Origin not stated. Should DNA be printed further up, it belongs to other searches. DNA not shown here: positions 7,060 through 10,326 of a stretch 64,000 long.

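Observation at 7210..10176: Single 988-aa FAAL - carrier protein - SGNH fusion next to tRNA-Leu: a self-contained load/carry/transfer enzyme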

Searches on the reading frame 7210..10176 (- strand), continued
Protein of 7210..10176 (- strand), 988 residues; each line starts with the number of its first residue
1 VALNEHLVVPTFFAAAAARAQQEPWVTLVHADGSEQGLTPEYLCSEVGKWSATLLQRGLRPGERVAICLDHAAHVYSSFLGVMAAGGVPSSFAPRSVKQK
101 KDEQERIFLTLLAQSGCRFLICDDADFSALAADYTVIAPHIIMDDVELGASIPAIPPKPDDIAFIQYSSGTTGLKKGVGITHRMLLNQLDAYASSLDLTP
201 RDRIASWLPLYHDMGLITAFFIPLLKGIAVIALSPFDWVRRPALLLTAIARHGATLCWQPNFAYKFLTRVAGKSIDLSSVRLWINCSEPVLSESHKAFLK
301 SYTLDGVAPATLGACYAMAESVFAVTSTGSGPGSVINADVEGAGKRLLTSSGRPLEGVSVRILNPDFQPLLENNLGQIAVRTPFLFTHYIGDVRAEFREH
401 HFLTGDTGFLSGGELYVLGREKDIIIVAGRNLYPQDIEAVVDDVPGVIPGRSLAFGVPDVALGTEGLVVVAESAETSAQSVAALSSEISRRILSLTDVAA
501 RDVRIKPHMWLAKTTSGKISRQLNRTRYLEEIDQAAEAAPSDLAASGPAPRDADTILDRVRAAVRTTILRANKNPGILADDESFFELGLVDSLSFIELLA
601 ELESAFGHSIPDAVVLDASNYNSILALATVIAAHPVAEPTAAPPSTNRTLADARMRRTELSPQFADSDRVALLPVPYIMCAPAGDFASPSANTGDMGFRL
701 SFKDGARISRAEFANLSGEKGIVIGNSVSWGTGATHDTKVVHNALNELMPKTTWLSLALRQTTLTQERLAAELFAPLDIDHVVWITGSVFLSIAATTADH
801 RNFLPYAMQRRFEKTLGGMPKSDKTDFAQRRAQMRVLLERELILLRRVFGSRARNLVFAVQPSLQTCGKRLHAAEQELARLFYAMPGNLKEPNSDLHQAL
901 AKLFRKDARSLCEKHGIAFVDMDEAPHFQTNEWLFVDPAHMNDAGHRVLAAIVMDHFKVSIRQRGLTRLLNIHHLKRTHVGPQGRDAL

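Call 23: find_encoding_contigs(protein=P0007, flank=10000, max_places=2)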
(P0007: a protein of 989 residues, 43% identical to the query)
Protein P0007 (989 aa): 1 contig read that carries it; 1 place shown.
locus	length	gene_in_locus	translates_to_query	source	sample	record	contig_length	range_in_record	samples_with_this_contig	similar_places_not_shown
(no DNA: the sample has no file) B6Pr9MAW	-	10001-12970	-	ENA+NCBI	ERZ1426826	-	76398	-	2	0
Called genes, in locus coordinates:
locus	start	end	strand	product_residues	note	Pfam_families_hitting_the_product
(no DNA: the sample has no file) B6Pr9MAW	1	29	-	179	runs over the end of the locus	PF00293:NUDIX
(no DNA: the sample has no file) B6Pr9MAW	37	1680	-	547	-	-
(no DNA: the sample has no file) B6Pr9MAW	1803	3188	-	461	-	PF22694:CtpB_N-like, PF00595:PDZ, PF13180:PDZ_2, PF17820:PDZ_6, PF03572:Peptidase_S41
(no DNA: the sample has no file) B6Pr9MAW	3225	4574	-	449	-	PF01551:Peptidase_M23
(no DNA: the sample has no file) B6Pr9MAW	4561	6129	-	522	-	PF01676:Metalloenzyme, PF06415:iPGM_N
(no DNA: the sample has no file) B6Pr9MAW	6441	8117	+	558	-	PF13177:DNA_pol3_delta2, PF13604:AAA_30 (weak), PF00004:AAA, PF13401:AAA_22 (weak), PF22608:DNAX_ATPase_lid, PF12169:DNA_pol3_gamma3, PF12362:DUF3646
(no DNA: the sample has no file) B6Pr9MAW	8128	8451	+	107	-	PF02575:YbaB_DNA_bd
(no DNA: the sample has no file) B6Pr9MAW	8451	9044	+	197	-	PF21176:RecR_HhH, PF02132:RecR_ZnF (weak), PF01751:Toprim (faint), PF13662:Toprim_4, PF21175:RecR_C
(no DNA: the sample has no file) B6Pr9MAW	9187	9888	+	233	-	PF13590:DUF4136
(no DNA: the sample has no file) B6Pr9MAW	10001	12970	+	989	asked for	PF00501:AMP-binding, PF00550:PP-binding (weak)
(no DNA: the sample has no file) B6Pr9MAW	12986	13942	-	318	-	-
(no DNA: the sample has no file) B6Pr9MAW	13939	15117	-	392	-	PF02646:RmuC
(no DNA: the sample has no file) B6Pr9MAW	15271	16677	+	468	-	PF13598:DUF4139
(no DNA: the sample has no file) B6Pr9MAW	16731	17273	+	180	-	PF01327:Pep_deformylase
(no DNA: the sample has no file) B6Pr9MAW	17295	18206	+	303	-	PF00551:Formyl_trans_N, PF02911:Formyl_trans_C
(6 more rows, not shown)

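Call 24: find_encoding_contigs(protein=P0011, flank=10000, max_places=2)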
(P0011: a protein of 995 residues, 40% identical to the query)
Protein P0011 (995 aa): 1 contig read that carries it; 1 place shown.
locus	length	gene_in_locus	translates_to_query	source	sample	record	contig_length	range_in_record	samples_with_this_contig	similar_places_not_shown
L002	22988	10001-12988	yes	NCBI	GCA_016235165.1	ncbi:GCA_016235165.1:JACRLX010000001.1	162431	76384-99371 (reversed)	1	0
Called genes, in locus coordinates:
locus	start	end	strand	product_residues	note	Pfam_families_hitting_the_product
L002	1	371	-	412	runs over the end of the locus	PF01551:Peptidase_M23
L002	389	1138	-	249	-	PF00300:His_Phos_1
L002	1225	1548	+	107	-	PF12840:HTH_20 (weak), PF01022:HTH_5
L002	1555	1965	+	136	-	PF00581:Rhodanese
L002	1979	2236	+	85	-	PF00462:Glutaredoxin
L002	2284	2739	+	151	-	PF02556:SecB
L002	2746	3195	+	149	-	PF06347:SH3_4, PF08239:SH3_3 (weak), PF06347:SH3_4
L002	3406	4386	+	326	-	PF01210:NAD_Gly3P_dh_N, PF03807:F420_oxidored (faint), PF07479:NAD_Gly3P_dh_C, PF20618:GPD_NAD_C_bact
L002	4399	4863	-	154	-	PF00588:SpoU_methylase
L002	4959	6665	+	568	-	PF05157:MshEN, PF00437:T2SSE, PF13191:AAA_16 (faint), PF25199:nSTAND_NTPase5 (weak)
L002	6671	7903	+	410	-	PF28597:T2SSF_N, PF00482:T2SSF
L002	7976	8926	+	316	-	PF04055:Radical_SAM, PF13186:SPASM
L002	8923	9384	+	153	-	-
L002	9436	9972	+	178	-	PF07963:N_methyl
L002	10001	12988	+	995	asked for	PF00501:AMP-binding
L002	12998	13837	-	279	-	PF04055:Radical_SAM, PF13186:SPASM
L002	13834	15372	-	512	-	PF13649:Methyltransf_25 (faint), PF08241:Methyltransf_11, PF04989:RMNT_CmcI, PF13578:Methyltransf_24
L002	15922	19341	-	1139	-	PF00515:TPR_1 (faint), PF07719:TPR_2 (faint), PF12895:ANAPC3 (faint), PF13176:TPR_7 (faint), PF13181:TPR_8 (faint), PF13371:TPR_9 (faint), PF13414:TPR_11 (faint), PF14559:TPR_19 (weak), +5 more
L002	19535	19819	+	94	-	-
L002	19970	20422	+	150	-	PF07963:N_methyl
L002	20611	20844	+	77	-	-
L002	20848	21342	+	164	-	-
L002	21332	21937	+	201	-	-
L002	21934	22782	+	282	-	PF07963:N_methyl (weak)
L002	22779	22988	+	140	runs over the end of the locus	-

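Call 26: find_encoding_contigs(protein=P0017, flank=10000, max_places=1)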
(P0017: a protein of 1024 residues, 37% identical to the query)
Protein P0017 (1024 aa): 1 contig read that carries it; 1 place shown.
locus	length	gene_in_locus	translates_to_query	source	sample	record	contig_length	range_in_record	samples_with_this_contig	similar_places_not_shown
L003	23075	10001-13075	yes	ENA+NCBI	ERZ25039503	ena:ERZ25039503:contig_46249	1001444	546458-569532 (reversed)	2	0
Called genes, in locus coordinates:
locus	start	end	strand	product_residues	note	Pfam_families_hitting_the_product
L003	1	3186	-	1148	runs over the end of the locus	PF00515:TPR_1 (faint), PF07719:TPR_2 (faint), PF13174:TPR_6 (faint), PF13176:TPR_7 (faint), PF13181:TPR_8 (faint), PF23914:TPR_CcmH_CycH, PF13424:TPR_12 (weak), PF13432:TPR_16 (weak), +9 more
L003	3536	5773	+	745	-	PF00669:Flagellin_N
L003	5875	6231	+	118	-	PF07378:FlbT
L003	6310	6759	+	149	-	PF07309:FlaF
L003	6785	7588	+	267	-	-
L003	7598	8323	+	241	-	-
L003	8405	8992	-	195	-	PF13489:Methyltransf_23 (weak)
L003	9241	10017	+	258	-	PF02475:TRM5-TYW2_MTfase (weak), PF05050:Methyltransf_21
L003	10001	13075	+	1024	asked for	PF00501:AMP-binding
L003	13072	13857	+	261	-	-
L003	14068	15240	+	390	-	PF00460:Flg_bb_rod (weak), PF22692:LlgE_F_G_D1, PF07559:FlgE_D2 (weak)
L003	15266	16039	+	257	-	PF06429:Flg_bbr_C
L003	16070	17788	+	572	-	PF22638:FlgK_D1, PF06429:Flg_bbr_C (faint)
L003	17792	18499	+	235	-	-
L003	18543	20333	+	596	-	-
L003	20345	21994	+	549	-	PF02120:Flg_hook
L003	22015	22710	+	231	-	PF03963:FlgD, PF13861:FLgD_tudor (weak), PF13860:FlgD_ig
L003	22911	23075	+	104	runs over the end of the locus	PF06627:DUF1153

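Call 27: find_encoding_contigs(protein=P0023, flank=10000, max_places=1)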
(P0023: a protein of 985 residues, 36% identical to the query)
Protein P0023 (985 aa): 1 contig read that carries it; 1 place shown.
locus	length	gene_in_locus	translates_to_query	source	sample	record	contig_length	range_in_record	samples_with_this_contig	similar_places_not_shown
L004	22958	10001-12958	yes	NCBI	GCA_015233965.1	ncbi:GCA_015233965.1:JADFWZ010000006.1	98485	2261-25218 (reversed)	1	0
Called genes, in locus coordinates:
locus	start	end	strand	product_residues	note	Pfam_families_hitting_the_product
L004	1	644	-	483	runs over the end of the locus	-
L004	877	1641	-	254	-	PF05050:Methyltransf_21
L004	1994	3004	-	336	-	PF13489:Methyltransf_23, PF13847:Methyltransf_31, PF08241:Methyltransf_11, PF08242:Methyltransf_12, PF13649:Methyltransf_25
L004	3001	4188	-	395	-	PF00657:Lipase_GDSL (faint), PF13472:Lipase_GDSL_2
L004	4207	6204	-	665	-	PF00456:Transketolase_N, PF02779:Transket_pyr, PF02780:Transketolase_C, PF22613:Transketolase_C_1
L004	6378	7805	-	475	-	PF01134:GIDA (weak), PF01266:DAO (faint), PF01494:FAD_binding_3 (faint), PF07992:Pyr_redox_2, PF12831:FAD_oxidored (faint), PF13738:Pyr_redox_3 (weak), PF00070:Pyr_redox, PF02852:Pyr_redox_dim, +1 more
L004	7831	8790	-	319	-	PF04055:Radical_SAM, PF12345:DUF3641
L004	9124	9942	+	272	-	PF04055:Radical_SAM, PF13186:SPASM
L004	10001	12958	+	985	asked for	PF00501:AMP-binding, PF00550:PP-binding (faint), PF13472:Lipase_GDSL_2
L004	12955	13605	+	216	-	PF04989:RMNT_CmcI, PF13578:Methyltransf_24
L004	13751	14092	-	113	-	PF12643:MazG-like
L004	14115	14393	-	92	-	-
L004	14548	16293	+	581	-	PF00654:Voltage_CLC, PF00571:CBS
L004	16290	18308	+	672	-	PF00580:UvrD-helicase, PF13245:AAA_19, PF13604:AAA_30 (faint), PF01443:Viral_helicase1 (faint), PF13361:UvrD_C, PF13538:UvrD_C_2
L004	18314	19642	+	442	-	PF01134:GIDA, PF01266:DAO (faint), PF13450:NAD_binding_8 (weak)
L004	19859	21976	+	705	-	PF22310:NMB0315_dom_I (faint), PF19425:Csd3_N2, PF01551:Peptidase_M23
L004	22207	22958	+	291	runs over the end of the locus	PF17827:PrmC_N, PF05175:MTS, PF13847:Methyltransf_31, PF08242:Methyltransf_12 (weak), PF13649:Methyltransf_25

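Call 31: find_encoding_contigs(protein=P0041, flank=10000, max_places=1)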
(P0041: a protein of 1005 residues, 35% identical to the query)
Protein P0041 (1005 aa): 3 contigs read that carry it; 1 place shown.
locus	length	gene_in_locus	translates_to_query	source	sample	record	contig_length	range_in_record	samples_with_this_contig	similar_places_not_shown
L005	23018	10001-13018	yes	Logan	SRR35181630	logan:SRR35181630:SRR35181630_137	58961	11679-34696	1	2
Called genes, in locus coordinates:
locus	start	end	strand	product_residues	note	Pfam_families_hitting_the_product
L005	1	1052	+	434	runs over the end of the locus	PF00535:Glycos_transf_2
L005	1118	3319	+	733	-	PF13524:Glyco_trans_1_2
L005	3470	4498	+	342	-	PF04055:Radical_SAM, PF13186:SPASM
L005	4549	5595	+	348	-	PF03102:NeuB, PF08666:SAF (weak)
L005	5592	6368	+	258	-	PF02348:CTP_transf_3, PF12804:NTP_transf_3 (faint)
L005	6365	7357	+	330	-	PF01408:GFO_IDH_MocA, PF22725:GFO_IDH_MocA_C3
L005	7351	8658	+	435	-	PF00202:Aminotran_3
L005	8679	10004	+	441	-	PF13429:TPR_15 (faint), PF13174:TPR_6 (faint), PF13176:TPR_7 (faint), PF13181:TPR_8 (faint), PF14559:TPR_19 (weak), PF00515:TPR_1 (weak), PF07719:TPR_2 (weak), PF13432:TPR_16 (weak), +6 more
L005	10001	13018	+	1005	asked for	PF00501:AMP-binding, PF00550:PP-binding (weak)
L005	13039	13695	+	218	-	PF17836:PglD_N, PF00132:Hexapep (weak)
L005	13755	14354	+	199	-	PF13302:Acetyltransf_3, PF13523:Acetyltransf_8 (faint)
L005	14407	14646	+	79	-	PF00550:PP-binding (weak)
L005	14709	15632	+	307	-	PF13489:Methyltransf_23, PF05175:MTS (weak), PF08241:Methyltransf_11, PF08242:Methyltransf_12, PF13649:Methyltransf_25, PF13847:Methyltransf_31 (weak)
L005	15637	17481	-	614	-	-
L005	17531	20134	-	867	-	PF05721:PhyH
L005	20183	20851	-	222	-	PF02585:PIG-L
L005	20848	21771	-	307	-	PF00551:Formyl_trans_N, PF02911:Formyl_trans_C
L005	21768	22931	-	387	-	PF02350:Epimerase_2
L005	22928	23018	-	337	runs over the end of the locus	PF03102:NeuB, PF08666:SAF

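Call 33: list_cluster_members(proteins=[P0001, P0002, P0005, P0007])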
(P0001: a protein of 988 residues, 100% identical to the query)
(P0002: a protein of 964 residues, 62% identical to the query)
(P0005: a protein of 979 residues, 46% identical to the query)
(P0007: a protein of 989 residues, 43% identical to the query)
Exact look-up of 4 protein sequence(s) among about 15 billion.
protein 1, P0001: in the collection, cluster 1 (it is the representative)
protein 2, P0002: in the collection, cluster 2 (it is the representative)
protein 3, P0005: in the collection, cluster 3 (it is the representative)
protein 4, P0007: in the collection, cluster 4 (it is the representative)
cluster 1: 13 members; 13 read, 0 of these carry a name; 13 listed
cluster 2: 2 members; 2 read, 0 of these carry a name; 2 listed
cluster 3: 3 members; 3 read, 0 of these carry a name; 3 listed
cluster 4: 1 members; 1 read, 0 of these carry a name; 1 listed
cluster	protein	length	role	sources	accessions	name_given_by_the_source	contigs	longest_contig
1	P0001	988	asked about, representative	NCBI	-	-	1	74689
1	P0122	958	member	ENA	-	-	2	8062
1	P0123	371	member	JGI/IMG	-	-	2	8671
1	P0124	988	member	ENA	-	-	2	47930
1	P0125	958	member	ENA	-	-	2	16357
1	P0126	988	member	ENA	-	-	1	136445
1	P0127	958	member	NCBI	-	-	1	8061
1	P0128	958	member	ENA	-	-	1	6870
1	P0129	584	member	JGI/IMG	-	-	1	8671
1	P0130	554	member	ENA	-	-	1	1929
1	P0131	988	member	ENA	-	-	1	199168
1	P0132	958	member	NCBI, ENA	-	-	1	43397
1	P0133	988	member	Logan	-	-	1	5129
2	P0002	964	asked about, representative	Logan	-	-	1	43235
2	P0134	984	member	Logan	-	-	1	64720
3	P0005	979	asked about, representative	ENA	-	-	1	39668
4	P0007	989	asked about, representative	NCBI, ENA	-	-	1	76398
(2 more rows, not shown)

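Call 36: find_related_loci(query=A1, collection=genome_contigs, flank=10000)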
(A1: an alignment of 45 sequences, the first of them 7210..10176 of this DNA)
Query A1 (988 aa) in genome_contigs; peptide patterns used: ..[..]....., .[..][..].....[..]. (x = any residue, [..] = any of these).
600 stretches matched a pattern (row limit reached: there are more); 599 encode a relative of the query (tblastn E <= 1e-3); the best 80 are kept; 80 distinct loci.
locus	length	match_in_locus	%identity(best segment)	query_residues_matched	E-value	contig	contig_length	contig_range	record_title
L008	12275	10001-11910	40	19-633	2e-110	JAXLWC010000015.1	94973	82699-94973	MAG: Anaerolineae bacterium isolate STL-CHL13 C2.29.fa-15, whole genome shotgun sequence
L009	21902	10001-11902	35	18-643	2e-104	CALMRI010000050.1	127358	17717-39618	MAG: uncultured Alphaproteobacteria bacterium isolate FRAM_RAS_EGC1617_bin3 genome assembly, contig: FRAM_EGC1617_bin3-5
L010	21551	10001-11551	37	50-534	1e-103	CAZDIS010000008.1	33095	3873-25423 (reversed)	MAG TPA_asm: uncultured Pelolinea sp. isolate SRP141376_co2_399 genome assembly, contig: NODE_2929_length_33095_cov_4.53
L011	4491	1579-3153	38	35-532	3e-104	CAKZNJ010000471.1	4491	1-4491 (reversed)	MAG TPA_asm: uncultured Anaerolineae bacterium isolate SRR5214706_bin.9_CONCOCT_v1.1_MAG genome assembly, contig: ERZ174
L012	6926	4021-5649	37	11-531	2e-102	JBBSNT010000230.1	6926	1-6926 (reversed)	MAG: Aggregatilineales bacterium isolate LS6_sbin.11 LS6_sbin.11_K_1037826_L_6926_cov_8.0000, whole genome shotgun seque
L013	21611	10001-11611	38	26-532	1e-101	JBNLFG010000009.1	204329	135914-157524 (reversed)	MAG: Anaerolineales bacterium isolate C1.bin.8.strict NODE_9_length_204329_cov_5.708879, whole genome shotgun sequence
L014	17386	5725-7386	37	11-531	8e-100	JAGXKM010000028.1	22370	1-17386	MAG: Anaerolineales bacterium isolate GSL_GB14_7 NODE_354_length_22370_cov_12.3088, whole genome shotgun sequence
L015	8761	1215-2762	39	50-535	2e-99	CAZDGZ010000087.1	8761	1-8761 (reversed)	MAG TPA_asm: uncultured Anaerolineaceae bacterium isolate binchicken_co291_55 genome assembly, contig: NODE_2639_length_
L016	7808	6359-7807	39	32-493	1e-98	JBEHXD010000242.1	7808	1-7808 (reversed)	MAG: Verrucomicrobiota bacterium isolate ES1.bin.31 NODE_9096_length_7808_cov_3.635361, whole genome shotgun sequence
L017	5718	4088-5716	37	11-531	2e-98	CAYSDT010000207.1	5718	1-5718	MAG TPA_asm: uncultured Ardenticatenaceae bacterium isolate binchicken_co256_207 genome assembly, contig: NODE_43789_len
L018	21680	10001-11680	38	7-537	8e-97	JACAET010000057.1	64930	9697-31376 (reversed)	MAG: Chloroflexota bacterium isolate L.E.CH.8 k119_1979028, whole genome shotgun sequence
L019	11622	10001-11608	38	26-532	7e-97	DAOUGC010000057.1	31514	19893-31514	MAG TPA_asm: Levilinea sp. isolate R24_96 k131_1668049, whole genome shotgun sequence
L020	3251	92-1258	45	163-531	4e-99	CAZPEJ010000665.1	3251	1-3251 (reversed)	MAG TPA_asm: uncultured Ardenticatenaceae bacterium isolate SRP173033_co1_124 genome assembly, contig: NODE_92153_length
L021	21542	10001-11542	38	46-536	1e-95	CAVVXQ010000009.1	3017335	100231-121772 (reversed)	MAG: uncultured Chloroflexia bacterium isolate MFD05442.bin.2.222 genome assembly, contig: contig_9561, whole genome sho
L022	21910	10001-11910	39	38-612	6e-96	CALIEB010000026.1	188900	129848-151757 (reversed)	MAG: uncultured Anaerolineae bacterium isolate R1_Bin_MAXBIN__116_1 genome assembly, contig: c_000000374359, whole genom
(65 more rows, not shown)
